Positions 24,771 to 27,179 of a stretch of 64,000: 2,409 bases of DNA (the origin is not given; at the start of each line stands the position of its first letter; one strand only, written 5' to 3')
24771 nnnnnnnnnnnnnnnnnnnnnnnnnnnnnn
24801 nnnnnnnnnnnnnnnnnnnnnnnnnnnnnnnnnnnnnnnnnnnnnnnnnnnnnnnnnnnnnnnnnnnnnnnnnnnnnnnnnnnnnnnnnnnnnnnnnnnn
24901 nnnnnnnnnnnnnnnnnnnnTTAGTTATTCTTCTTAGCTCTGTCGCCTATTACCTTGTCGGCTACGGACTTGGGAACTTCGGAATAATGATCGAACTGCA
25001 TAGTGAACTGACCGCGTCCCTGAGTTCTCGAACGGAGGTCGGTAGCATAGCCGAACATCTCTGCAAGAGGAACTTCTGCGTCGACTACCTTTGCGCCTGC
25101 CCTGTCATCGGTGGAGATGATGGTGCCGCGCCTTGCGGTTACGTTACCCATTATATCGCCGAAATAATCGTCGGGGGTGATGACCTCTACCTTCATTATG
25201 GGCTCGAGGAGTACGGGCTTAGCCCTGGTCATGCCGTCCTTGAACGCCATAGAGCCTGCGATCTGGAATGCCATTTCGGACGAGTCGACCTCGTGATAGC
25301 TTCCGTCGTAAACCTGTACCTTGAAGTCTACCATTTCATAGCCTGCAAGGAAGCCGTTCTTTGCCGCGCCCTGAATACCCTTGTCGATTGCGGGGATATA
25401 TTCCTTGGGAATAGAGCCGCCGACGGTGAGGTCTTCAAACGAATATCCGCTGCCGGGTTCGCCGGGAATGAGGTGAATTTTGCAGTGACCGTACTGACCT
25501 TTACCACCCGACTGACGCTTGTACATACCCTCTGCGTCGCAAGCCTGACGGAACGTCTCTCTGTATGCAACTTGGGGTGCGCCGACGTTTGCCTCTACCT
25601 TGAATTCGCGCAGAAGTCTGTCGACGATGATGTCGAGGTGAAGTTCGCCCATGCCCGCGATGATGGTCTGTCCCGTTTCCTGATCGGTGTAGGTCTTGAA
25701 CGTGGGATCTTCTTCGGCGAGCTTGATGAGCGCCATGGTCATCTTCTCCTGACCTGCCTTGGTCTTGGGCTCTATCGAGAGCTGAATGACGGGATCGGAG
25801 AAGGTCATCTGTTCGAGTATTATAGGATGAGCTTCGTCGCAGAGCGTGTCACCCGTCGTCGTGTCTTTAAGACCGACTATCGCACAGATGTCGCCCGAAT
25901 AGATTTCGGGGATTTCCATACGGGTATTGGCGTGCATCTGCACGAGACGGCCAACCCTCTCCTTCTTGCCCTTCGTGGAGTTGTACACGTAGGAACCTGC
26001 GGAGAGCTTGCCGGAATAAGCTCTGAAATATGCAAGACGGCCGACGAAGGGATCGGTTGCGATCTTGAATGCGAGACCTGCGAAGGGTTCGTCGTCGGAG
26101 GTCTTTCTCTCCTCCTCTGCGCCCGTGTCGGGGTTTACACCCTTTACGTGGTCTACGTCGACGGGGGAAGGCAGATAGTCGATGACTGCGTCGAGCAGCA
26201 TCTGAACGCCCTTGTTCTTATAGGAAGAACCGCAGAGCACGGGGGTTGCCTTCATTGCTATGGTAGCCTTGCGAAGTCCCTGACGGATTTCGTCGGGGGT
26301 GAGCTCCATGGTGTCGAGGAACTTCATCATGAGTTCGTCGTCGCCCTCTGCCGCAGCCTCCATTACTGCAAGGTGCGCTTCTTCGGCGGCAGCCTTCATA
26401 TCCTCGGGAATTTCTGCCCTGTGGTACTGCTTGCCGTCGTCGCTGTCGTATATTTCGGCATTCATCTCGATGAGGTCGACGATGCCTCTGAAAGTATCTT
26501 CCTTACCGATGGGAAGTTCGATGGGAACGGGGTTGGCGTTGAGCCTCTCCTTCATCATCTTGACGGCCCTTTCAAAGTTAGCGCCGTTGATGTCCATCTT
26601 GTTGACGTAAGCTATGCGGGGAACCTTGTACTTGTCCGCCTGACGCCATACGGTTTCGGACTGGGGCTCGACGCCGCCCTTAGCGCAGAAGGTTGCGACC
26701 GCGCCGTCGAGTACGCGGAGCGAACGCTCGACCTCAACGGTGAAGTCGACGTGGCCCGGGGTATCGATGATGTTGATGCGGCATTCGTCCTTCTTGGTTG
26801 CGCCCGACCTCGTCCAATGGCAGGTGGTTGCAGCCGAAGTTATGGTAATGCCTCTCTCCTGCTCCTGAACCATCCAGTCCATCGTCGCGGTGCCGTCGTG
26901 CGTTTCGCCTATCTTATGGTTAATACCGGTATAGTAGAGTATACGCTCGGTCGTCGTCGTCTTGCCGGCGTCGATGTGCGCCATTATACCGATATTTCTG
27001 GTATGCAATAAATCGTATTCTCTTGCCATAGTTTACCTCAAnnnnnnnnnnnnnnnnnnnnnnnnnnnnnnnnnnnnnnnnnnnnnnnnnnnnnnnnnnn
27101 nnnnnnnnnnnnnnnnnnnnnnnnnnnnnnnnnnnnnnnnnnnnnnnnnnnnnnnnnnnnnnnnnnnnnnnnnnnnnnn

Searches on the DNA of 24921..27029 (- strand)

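Call 53: build_rna_model(alignment_id=A2, structure=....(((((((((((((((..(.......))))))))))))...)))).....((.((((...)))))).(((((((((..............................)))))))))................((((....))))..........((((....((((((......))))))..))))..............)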
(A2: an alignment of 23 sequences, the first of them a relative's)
Model R1 built from alignment A2 (23 sequences, 202 columns); structure: as given.
model positions 191; base pairs 44; branch points 4; effective number of sequences 2.48; information 0.59 bits per position. Calibrated on 0.2 Mb of random sequence (short: E-values are rough).
structure used (alignment columns):
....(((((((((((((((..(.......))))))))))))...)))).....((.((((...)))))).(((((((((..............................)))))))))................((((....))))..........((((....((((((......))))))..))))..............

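Call 54: search_with_rna_model(model_id=R1, source=window, filters=off, max_evalue=10)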
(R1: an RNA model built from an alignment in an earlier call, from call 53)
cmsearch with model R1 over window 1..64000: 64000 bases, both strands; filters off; matches with E-value up to 10: 21.
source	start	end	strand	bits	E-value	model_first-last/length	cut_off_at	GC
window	27679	27868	+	192.3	2.7e-46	1-191/191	no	0.49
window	24464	24652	+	178.9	5.7e-43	1-191/191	no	0.51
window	24093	24281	+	177.7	1.2e-42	1-191/191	no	0.51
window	24282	24463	+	159.5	3.8e-38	1-191/191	no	0.52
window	55848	56020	-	101.2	1.1e-23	1-191/191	no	0.51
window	24654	24864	+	85.2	1e-19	5-178/191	no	0.51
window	56043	56157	-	49.9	5.9e-11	1-191/191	no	0.5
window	24123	24326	-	17.2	0.0074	1-191/191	no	0.48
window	24494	24697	-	17.2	0.0074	1-191/191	no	0.48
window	56114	56153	+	15.4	0.021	5-44/191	no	0.32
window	27683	27722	-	15.1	0.025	5-44/191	no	0.35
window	19256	19292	+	9.9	0.48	139-178/191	no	0.46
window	19267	19318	-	8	1.4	121-178/191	no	0.4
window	57711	57728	-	7.1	2.4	155-172/191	no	0.61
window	22555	22686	-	6.9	2.6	1-191/191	no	0.51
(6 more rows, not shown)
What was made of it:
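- Checked: A covariance model built from the family, run on the whole window with filters off (call 54), finds exactly six copies:
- Six copies in the window (call 54).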

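Call 56: search_with_rna_model(model_id=R1, sources=[L001, L002, L004, L005, L006, L007, L008, L009, L010, L011, L012, L013, L014, L015, L016, L017, L018, L019, L020, L025, L026, L028, L029, L033, L036, L037, L038, L039, L040, L042, L044, L045, L046, L047, L048, L049, L050, L054, L057, L058, L059, L060, L061, L063, L065, L066, L067, L068, L069, L070, L071, L073, L074, L075, L078, L080, L081, L084, L085, L087, L088, L092, L093, L094, L095, L097, L098, L099, L100, L101, L102, L103, L104, L105, L106, L108, L109, L110, L111, L112, L113, L114, L115, L116, L118, L123, L124, L125, L128, L129, L130, L131, L132, L134, L135, L136, window], max_evalue=0.00001, make_alignment=true)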
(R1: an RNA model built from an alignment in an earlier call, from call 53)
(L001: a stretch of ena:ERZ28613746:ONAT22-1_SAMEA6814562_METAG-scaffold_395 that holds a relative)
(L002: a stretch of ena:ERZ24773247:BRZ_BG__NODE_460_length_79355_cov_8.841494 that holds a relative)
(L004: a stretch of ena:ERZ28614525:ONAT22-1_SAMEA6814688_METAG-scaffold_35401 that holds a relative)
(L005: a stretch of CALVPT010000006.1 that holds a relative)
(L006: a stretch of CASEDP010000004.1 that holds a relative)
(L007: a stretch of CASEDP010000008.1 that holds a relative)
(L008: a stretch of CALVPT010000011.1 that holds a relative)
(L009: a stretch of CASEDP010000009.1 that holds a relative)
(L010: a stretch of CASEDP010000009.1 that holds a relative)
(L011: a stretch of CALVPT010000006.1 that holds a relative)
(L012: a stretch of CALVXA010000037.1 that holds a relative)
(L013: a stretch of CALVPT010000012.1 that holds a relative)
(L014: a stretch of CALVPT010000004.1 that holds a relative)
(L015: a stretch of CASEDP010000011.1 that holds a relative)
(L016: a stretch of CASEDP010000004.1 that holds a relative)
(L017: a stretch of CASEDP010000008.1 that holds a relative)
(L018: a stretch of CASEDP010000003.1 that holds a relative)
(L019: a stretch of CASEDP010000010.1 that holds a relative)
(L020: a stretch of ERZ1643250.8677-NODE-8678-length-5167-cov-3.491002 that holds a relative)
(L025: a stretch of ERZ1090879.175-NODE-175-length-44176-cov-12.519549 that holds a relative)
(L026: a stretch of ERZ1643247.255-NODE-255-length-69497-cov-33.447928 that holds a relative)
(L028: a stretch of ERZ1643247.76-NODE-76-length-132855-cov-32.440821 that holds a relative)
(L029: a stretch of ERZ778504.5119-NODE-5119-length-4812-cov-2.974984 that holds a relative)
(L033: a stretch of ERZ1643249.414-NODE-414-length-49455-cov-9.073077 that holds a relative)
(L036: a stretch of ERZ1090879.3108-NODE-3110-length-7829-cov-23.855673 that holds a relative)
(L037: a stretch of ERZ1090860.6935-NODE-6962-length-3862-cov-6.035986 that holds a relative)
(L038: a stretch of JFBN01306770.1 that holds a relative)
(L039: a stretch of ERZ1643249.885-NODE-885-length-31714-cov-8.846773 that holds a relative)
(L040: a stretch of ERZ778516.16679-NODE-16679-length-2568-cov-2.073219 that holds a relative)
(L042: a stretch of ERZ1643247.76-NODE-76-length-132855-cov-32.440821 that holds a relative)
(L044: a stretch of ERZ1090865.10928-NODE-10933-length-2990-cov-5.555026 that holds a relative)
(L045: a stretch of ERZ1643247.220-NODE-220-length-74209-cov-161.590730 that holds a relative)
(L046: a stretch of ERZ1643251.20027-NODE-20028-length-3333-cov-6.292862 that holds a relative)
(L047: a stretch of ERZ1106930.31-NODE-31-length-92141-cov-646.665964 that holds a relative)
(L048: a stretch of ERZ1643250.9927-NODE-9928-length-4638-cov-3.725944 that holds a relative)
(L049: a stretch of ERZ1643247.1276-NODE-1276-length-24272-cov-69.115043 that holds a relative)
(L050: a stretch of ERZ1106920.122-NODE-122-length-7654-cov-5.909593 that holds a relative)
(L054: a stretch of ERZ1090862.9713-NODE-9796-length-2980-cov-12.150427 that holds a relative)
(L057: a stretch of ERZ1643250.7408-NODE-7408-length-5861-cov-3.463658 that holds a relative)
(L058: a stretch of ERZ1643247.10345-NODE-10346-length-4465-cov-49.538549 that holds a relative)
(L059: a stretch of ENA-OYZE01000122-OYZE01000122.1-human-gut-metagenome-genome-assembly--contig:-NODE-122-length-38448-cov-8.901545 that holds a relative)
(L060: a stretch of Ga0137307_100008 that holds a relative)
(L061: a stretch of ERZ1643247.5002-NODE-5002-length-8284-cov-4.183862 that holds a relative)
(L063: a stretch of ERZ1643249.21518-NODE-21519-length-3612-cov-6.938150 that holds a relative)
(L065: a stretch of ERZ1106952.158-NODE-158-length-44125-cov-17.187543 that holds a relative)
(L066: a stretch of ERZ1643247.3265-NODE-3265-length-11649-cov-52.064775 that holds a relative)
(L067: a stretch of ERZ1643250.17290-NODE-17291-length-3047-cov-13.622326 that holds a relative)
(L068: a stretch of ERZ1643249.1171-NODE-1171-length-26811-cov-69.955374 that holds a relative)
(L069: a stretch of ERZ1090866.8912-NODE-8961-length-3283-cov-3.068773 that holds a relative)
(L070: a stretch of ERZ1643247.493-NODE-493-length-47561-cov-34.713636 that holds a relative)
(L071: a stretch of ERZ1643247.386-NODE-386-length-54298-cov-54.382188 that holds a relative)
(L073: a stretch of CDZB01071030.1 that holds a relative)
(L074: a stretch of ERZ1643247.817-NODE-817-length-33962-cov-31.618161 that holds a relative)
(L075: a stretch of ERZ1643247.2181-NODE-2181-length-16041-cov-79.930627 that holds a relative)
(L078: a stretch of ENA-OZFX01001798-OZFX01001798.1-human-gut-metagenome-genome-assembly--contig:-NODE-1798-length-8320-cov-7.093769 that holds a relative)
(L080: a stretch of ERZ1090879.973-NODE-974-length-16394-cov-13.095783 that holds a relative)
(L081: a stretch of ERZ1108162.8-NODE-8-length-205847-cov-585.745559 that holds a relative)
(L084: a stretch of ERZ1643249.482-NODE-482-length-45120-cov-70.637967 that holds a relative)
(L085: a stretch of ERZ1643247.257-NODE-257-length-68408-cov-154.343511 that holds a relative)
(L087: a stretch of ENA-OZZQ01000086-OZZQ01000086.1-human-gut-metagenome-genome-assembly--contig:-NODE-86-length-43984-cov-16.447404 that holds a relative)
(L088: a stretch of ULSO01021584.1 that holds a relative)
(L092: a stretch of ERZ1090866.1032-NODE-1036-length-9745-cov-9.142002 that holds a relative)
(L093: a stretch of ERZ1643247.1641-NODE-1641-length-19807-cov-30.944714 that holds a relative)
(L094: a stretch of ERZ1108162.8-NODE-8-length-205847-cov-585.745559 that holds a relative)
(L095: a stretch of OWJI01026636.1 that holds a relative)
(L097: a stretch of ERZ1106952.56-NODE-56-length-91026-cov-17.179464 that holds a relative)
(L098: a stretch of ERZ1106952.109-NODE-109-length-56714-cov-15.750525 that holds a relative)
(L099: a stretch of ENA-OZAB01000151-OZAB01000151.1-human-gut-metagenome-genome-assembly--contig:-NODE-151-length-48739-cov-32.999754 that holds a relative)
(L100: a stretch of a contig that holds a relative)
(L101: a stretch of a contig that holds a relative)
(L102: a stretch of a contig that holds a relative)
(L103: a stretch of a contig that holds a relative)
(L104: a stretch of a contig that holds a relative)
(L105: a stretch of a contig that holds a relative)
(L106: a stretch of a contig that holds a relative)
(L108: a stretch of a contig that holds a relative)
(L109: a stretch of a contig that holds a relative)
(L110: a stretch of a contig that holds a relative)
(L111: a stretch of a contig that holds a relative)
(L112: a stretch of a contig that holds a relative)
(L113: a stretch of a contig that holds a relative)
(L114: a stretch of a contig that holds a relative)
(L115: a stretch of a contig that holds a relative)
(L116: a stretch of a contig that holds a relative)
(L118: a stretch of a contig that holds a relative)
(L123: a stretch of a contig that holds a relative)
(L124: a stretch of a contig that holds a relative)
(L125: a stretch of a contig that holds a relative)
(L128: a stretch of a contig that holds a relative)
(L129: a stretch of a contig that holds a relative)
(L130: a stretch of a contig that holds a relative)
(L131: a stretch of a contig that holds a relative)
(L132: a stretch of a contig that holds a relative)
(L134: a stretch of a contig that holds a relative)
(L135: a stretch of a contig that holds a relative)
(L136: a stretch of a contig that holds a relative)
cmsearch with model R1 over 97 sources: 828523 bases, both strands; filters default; matches with E-value up to 0.00001: 174.
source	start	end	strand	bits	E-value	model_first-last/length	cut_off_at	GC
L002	8384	8577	-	199.6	5.4e-47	1-191/191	no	0.51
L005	3696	3884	-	199.3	6.7e-47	1-191/191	no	0.48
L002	8766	8959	-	198.4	1.1e-46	1-191/191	no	0.51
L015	5214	5405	-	196.4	3.4e-46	1-191/191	no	0.48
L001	5162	5351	-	192.3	3.6e-45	1-191/191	no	0.49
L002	5162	5351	-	192.3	3.6e-45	1-191/191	no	0.49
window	27679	27868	+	192.3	3.6e-45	1-191/191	no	0.49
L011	4952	5145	-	191.1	7.2e-45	1-191/191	no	0.49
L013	2186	2372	+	186.8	8.4e-44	1-191/191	no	0.53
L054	539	733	+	185.7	1.5e-43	1-191/191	no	0.48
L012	941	1127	-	185.2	2.1e-43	1-191/191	no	0.47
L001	8378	8566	-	178.9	7.5e-42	1-191/191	no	0.51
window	24464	24652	+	178.9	7.5e-42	1-191/191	no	0.51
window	24093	24281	+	177.7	1.5e-41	1-191/191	no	0.51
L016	2378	2566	-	176.4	3.1e-41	1-191/191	no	0.47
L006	7228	7413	+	175.7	4.7e-41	1-191/191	no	0.52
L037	2613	2807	-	175.7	4.7e-41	1-191/191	no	0.49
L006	2090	2281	-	174.1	1.2e-40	1-191/191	no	0.49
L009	556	742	-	173.8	1.4e-40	1-191/191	no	0.48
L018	6900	7089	-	171.6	5e-40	1-191/191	no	0.43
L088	7537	7725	-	168.1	3.6e-39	1-191/191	no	0.46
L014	4592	4776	-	167.4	5.3e-39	1-191/191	no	0.46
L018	6675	6863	+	165.7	1.4e-38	1-191/191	no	0.49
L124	88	275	+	164.3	3.1e-38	1-191/191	no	0.46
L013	5672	5858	-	160.8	2.3e-37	1-191/191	no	0.5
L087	3067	3259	-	145.5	1.4e-33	1-191/191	no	0.44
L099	204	396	-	145.5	1.4e-33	1-191/191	no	0.44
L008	4247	4431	+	143.9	3.6e-33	1-191/191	no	0.46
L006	7483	7673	-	138.8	6.7e-32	1-191/191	no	0.43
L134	456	647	-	136.8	2e-31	1-191/191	no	0.44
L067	2713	2900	+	135.6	4e-31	1-191/191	no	0.49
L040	2256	2448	+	135.5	4.4e-31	1-191/191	no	0.44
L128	4673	4862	-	134.2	9.2e-31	1-191/191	no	0.52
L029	1070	1254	-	133.1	1.7e-30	1-191/191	no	0.42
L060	143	331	-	124.5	2.3e-28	1-191/191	no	0.43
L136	9774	9977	+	121.1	1.6e-27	1-191/191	no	0.47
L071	8410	8600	+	119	5.3e-27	1-191/191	no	0.45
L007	2249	2387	+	118.3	7.9e-27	1-191/191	no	0.51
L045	6959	7164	+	117.8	1.1e-26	1-191/191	no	0.52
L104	2667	2859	+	115.5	4e-26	1-191/191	no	0.47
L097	7029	7258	+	112.8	1.8e-25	1-191/191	no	0.46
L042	1146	1373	+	112.5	2.2e-25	1-191/191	no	0.5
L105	296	526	+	112.4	2.3e-25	1-191/191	no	0.51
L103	8075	8267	-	109.2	1.4e-24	1-191/191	no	0.5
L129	11966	12194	+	108.1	2.7e-24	1-191/191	no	0.48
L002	8153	8380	-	106.7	6.1e-24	1-191/191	no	0.5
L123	855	1056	+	103.8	3.3e-23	1-191/191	no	0.53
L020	4547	4779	-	103.7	3.3e-23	1-191/191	no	0.52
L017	122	306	-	102.9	5.5e-23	1-191/191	no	0.46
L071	10743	10947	+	102.3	7.6e-23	1-191/191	no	0.49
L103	13557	13762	-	101.6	1.1e-22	1-191/191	no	0.45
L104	3709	3939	+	100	2.7e-22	1-191/191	no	0.46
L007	1976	2135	+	99.1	4.7e-22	1-191/191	no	0.45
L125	9846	10071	+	97.9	9.5e-22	1-191/191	no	0.56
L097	7257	7449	-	97.1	1.5e-21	1-191/191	no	0.51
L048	4190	4416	-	96.4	2.2e-21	1-191/191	no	0.48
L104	6771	6960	+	96.3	2.3e-21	1-191/191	no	0.51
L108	11650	11875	+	96.1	2.5e-21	1-191/191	no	0.55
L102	7988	8213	+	95.3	4.1e-21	1-191/191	no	0.53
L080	1149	1375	+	95.2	4.3e-21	1-191/191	no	0.54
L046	679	903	+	95.1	4.6e-21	1-191/191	no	0.5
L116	8067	8290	-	93.8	9.4e-21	1-191/191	no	0.54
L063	2085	2308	+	93.8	9.4e-21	1-191/191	no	0.54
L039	11065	11285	-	93.6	1.1e-20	1-191/191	no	0.55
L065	7840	8043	-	93.1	1.5e-20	1-191/191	no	0.51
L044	755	985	-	91.9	2.8e-20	1-191/191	no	0.49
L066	3681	3911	+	91.9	2.8e-20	1-191/191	no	0.49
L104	3940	4129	+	91.5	3.5e-20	1-191/191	no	0.51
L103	6326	6529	-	90.9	5.1e-20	1-191/191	no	0.52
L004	58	243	-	90.9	5.1e-20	1-191/191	no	0.48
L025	5078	5299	-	89.8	9.4e-20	1-191/191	no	0.56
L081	222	453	+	87.8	3e-19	1-191/191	no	0.51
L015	4912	5107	-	87.4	3.8e-19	1-191/191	no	0.56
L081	536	768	+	86.7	5.5e-19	1-191/191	no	0.5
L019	6092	6435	+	86.6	5.8e-19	1-191/191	no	0.47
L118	4236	4459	-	85.4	1.2e-18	1-191/191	no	0.57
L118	4464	4687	-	85.4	1.2e-18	1-191/191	no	0.57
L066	6440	6669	-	84.3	2.2e-18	1-191/191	no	0.45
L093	3990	4223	-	83.8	2.9e-18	1-191/191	no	0.52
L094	775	998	+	83.2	4.2e-18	1-191/191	no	0.58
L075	4482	4687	+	82.8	5.3e-18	1-191/191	no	0.44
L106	4209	4412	+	82.4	6.6e-18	1-191/191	no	0.56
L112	5143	5368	-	82.1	7.7e-18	1-191/191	no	0.56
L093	2244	2424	+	81.7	9.8e-18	1-191/191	no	0.53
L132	9014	9234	-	80.8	1.6e-17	1-191/191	no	0.57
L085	6665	6891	+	79.6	3.3e-17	1-191/191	no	0.46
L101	3500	3658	-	79.1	4.3e-17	1-191/191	no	0.43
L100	4808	5003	+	78.7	5.4e-17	1-191/191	no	0.5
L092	2970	3193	+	78.3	6.6e-17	1-191/191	no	0.5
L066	4674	4894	+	77.5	1.1e-16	1-191/191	no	0.46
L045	8720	8926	+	77.2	1.3e-16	1-191/191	no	0.48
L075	4723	4917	+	77.1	1.3e-16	1-191/191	no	0.48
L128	4346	4537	+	76.9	1.5e-16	1-191/191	no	0.51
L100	6653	6873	-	76.6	1.8e-16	1-191/191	no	0.46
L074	4985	5120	+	74.8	5e-16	1-191/191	no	0.52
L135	11019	11174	-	73.6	9.8e-16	1-191/191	no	0.49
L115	2770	2945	-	72.4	2e-15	1-191/191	no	0.52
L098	728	913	-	70.8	4.8e-15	1-191/191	no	0.56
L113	9432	9617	-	70.3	6.4e-15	1-191/191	no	0.55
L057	5719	5851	-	69.8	8.5e-15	1-191/191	no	0.5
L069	246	453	+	69.7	9.2e-15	1-191/191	no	0.52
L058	328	548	-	69.3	1.2e-14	1-191/191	no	0.45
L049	12539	12725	-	69.2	1.2e-14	1-191/191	no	0.55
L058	129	324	-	69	1.4e-14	1-191/191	no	0.58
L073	9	197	+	68.6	1.7e-14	1-191/191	no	0.55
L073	232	420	+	68.6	1.7e-14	1-191/191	no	0.55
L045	11269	11481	+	68.5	1.8e-14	1-191/191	no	0.46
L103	13017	13235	+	68.3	2.1e-14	1-191/191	no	0.44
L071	7385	7561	+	67.8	2.7e-14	1-191/191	no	0.53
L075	1510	1746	-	67.2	3.8e-14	1-191/191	no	0.49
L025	4446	4673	-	67.1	4.1e-14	1-191/191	no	0.47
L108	12075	12301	+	66.8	4.8e-14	1-191/191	no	0.46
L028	3064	3256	-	64.3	1.9e-13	1-191/191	no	0.57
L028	3383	3575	-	64.3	1.9e-13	1-191/191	no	0.57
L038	2675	2868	-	64.1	2.2e-13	1-191/191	no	0.57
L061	8223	8284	-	63.6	2.9e-13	130-191/191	5'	0.52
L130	4553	4743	-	62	7.3e-13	1-191/191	no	0.59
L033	6520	6741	+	61.7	9e-13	1-191/191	no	0.47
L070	3018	3210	-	61.5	1e-12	1-191/191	no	0.52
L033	5859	6049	+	60.5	1.8e-12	1-191/191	no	0.57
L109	5445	5558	+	60.4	1.9e-12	1-191/191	no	0.46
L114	5010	5123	+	60.4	1.9e-12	1-191/191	no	0.46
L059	2515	2692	-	60.3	1.9e-12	1-191/191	no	0.48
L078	3810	3987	+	60.3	1.9e-12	1-191/191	no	0.48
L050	6177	6397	-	60.1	2.2e-12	1-191/191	no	0.56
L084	11128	11344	+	59.2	3.7e-12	1-191/191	no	0.56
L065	7432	7609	+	58.7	5e-12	1-191/191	no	0.51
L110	1687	1820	-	58.5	5.4e-12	56-191/191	5'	0.54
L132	8792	8978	-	58.1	6.8e-12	1-191/191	no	0.51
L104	6607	6770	+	55.2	3.6e-11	1-191/191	no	0.53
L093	3766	3987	-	54.5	5.3e-11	1-191/191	no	0.49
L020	2994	3215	+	54.5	5.3e-11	1-191/191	no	0.49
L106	9384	9552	+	54.5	5.4e-11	1-191/191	no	0.53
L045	6638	6864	+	54.3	6e-11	1-191/191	no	0.47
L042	6823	7052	-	54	7.3e-11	1-191/191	no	0.46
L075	160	368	-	52.7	1.5e-10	1-191/191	no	0.49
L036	6429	6480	-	52.6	1.6e-10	124-178/191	no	0.67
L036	5881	6102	+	52.5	1.7e-10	1-191/191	no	0.5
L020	3324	3545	+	50.6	4.9e-10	1-191/191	no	0.46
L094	1003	1223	+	50.6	5e-10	1-191/191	no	0.55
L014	4466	4588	-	50.4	5.7e-10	1-191/191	no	0.32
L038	2983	3173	-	50.2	6.1e-10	1-191/191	no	0.5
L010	2167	2329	-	50.2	6.3e-10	1-191/191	no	0.52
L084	4166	4340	-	49.6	8.6e-10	1-191/191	no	0.47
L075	4946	5146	+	49.4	9.9e-10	1-191/191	no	0.51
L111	5428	5577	+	48.5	1.7e-09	1-191/191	no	0.52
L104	4426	4625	-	48.1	2e-09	1-191/191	no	0.49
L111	8298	8473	+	47.1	3.7e-09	1-191/191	no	0.59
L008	4436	4556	+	46.8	4.5e-09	1-191/191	no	0.4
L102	4505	4659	-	46.5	5.2e-09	1-191/191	no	0.41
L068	6739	6854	-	46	6.8e-09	1-191/191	no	0.49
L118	4008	4231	-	45.8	7.6e-09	1-191/191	no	0.54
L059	2693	2870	-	45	1.2e-08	1-191/191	no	0.46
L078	3632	3809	+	45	1.2e-08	1-191/191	no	0.46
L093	3426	3658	-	44.7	1.4e-08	1-191/191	no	0.45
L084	4375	4490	-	43.3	3.2e-08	1-191/191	no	0.51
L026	433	540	-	42.8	4.3e-08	1-191/191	no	0.53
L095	811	974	+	41.2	1.1e-07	1-191/191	no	0.46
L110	1146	1284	-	41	1.2e-07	1-191/191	no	0.46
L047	65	290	+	40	2.1e-07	1-191/191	no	0.48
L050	5948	6173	-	40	2.1e-07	1-191/191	no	0.48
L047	1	61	+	39.1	3.5e-07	131-191/191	5'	0.52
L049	12767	12904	-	38.9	4e-07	1-191/191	no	0.47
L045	7163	7363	-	38.9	4.1e-07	1-191/191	no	0.46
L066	623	755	-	38.6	4.8e-07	1-191/191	no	0.45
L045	8958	9159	-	38.5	5e-07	1-191/191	no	0.48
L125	7202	7417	-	37.9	7.2e-07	1-191/191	no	0.52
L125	2485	2670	-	35.8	2.3e-06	1-191/191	no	0.53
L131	1973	2054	-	35.7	2.5e-06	109-191/191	5'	0.51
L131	1746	1968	-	34.7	4.4e-06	1-191/191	no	0.51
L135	9196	9372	+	34.4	5.1e-06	1-191/191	no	0.44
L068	13794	13971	+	34.2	5.7e-06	1-191/191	no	0.49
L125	5515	5648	+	33.9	7.1e-06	1-191/191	no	0.41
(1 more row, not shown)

Alignment A3: 150 matches aligned to the model, 562 columns, each read 5' to 3' on its own strand. Consensus structure (alignment columns), stored with it:
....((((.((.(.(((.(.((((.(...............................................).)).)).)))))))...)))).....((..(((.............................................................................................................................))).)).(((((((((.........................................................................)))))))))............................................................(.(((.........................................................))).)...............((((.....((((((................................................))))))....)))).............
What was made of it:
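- Checked: | E6 | 55848-56157, minus strand | 151 when joined (call 56) | |
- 174 covariance-model matches in 828 kb (call 56).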

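Call 78: search_with_rna_model(model_id=R1, sources=[L141, L142, L143, L144], max_evalue=1)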
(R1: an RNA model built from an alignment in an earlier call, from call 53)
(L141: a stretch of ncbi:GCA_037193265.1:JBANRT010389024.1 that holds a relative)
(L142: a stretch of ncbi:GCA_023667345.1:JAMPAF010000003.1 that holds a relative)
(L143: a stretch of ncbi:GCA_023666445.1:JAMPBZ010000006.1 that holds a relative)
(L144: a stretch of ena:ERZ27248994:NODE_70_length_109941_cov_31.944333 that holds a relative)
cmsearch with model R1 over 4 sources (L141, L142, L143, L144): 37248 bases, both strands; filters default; matches with E-value up to 1: 0.
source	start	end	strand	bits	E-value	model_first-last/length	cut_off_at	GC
